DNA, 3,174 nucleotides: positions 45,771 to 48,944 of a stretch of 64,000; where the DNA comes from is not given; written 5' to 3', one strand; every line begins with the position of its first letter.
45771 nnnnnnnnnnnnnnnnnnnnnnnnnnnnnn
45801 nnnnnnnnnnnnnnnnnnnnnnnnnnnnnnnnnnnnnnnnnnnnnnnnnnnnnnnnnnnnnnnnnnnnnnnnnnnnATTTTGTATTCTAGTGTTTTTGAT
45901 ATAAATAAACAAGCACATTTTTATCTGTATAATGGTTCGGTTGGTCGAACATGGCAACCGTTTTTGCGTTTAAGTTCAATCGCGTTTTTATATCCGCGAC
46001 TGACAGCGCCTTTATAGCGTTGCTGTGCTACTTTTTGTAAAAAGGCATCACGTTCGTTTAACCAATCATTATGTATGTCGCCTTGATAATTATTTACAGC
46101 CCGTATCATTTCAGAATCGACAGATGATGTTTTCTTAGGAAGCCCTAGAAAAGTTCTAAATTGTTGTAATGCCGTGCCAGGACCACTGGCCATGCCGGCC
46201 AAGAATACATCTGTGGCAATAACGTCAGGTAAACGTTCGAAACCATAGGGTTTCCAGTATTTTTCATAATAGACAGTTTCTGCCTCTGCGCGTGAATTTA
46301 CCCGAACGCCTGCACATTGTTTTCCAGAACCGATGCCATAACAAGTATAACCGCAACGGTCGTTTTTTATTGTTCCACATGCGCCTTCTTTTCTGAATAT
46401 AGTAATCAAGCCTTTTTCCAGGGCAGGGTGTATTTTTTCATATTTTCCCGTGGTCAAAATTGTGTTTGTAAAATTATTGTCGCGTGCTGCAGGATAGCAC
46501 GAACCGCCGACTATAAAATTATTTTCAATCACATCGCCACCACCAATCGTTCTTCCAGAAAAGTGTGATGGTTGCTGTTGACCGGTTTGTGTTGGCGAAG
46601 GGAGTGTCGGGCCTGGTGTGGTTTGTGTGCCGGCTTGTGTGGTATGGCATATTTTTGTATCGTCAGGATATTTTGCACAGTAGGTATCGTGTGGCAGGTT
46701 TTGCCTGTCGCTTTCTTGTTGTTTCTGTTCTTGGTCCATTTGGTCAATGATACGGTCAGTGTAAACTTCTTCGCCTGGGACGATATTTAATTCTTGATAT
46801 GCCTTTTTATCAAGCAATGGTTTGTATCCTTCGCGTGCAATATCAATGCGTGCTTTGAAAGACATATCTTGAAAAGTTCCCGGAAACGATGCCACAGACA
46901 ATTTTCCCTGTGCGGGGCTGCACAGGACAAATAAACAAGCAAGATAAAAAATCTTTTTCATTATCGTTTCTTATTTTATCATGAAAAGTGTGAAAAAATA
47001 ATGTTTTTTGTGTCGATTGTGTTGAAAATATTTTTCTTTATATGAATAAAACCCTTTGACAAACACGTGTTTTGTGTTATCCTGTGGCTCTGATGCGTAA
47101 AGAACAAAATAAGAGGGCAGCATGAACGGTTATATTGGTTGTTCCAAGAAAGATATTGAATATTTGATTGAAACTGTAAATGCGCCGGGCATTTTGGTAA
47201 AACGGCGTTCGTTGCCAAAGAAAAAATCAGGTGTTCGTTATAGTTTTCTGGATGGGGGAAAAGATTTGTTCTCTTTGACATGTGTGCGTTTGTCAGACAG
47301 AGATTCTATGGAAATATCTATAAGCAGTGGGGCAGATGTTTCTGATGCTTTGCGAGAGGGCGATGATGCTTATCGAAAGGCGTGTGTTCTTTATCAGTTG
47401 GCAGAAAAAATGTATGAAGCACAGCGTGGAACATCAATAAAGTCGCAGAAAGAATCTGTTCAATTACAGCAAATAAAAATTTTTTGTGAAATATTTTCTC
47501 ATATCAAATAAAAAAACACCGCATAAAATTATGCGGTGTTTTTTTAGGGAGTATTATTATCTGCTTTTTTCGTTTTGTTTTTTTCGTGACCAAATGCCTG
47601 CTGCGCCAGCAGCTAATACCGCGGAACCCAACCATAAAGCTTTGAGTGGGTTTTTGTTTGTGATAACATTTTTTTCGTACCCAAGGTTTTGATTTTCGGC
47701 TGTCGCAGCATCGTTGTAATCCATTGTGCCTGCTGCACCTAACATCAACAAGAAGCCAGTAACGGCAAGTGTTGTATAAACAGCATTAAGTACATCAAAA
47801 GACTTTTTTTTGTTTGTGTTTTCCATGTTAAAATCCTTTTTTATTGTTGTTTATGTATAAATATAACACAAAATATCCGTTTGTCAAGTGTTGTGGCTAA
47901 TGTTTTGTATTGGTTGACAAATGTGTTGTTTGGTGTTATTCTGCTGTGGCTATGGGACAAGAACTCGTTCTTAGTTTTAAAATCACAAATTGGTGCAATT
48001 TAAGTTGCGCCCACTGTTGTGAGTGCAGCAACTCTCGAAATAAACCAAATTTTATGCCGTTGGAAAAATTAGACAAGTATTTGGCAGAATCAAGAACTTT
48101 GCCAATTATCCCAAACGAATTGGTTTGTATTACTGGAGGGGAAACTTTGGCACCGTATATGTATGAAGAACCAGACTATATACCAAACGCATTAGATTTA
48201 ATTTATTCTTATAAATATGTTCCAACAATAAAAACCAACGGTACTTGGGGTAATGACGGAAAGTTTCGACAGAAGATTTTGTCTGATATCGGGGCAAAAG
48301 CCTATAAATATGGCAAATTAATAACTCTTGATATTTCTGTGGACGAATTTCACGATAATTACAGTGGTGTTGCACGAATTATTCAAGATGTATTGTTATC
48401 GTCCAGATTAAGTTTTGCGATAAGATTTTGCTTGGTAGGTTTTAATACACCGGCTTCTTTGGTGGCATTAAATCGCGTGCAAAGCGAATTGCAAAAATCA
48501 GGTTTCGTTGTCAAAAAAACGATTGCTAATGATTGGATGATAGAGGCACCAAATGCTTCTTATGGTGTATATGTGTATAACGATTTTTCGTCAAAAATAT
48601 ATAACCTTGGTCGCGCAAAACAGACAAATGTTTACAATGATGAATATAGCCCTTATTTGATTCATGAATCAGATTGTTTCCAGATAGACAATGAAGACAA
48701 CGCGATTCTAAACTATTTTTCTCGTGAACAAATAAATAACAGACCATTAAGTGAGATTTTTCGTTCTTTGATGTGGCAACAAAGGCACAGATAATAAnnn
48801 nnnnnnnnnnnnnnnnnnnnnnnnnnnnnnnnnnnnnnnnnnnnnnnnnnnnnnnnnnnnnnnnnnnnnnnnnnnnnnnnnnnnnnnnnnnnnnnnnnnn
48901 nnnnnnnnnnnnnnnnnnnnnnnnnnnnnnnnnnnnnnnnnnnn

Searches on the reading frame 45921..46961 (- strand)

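Call 45: search_protein_families(library=pfam, proteins=[window:45921-46961:-], max_evalue=0.001)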
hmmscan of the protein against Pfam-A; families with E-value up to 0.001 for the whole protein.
window:45921-46961:- (346 aa): 1 family
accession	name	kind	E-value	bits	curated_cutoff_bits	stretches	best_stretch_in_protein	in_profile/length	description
PF05838.17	Glyco_hydro_108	-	2.5e-08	34.8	21.2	1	187-260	3-85/85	Glycosyl hydrolase 108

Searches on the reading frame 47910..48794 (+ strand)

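Call 45: search_protein_families(library=pfam, proteins=[window:47910-48794:+], max_evalue=0.001)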
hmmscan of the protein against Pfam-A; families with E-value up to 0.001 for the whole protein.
window:47910-48794:+ (294 aa): 1 family
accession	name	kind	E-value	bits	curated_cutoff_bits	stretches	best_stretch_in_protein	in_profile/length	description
PF04055.27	Radical_SAM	-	2.1e-06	28.5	29.5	1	24-158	2-120/166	Radical SAM superfamily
